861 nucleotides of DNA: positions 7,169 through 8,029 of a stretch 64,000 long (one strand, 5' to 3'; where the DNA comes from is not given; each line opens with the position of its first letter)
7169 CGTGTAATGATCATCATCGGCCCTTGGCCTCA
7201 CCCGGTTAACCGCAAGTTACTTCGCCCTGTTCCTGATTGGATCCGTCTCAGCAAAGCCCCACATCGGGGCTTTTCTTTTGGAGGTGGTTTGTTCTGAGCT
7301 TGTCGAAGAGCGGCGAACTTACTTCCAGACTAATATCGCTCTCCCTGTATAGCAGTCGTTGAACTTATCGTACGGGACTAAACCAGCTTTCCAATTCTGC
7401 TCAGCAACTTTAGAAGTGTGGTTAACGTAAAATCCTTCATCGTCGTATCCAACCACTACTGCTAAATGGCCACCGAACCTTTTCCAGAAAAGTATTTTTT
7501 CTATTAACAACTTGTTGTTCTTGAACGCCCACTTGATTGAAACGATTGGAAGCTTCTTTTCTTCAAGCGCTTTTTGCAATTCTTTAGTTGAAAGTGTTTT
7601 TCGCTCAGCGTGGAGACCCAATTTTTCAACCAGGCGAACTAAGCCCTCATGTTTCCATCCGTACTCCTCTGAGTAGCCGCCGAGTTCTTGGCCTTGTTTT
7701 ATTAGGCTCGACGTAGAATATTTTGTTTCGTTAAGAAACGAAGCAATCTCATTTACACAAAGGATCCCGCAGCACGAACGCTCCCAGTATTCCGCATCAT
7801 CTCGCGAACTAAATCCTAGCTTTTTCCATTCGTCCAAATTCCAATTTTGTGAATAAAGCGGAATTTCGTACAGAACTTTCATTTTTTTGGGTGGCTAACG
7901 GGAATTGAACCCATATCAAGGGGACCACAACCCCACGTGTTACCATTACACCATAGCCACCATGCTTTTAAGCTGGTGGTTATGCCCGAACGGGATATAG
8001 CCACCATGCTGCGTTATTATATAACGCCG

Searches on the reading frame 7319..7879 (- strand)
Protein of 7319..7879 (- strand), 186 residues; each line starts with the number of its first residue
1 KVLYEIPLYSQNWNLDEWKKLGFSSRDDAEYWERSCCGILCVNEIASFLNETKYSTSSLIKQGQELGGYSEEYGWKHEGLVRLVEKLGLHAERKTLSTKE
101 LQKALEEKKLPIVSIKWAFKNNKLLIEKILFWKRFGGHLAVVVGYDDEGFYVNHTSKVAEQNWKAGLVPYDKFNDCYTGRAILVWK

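Call 28: search_protein_families(library=pfam, proteins=[window:7319-7879:-], max_evalue=0.01)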
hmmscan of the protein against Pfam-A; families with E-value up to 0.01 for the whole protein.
window:7319-7879:- (186 aa): 2 families
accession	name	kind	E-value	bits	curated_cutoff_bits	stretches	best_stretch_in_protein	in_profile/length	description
PF13529.12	Peptidase_C39_2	-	1.1e-07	33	24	1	5-153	2-140/143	Peptidase_C39 like family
PF03412.21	Peptidase_C39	-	2e-05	24.9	22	1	90-186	39-130/133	Peptidase C39 family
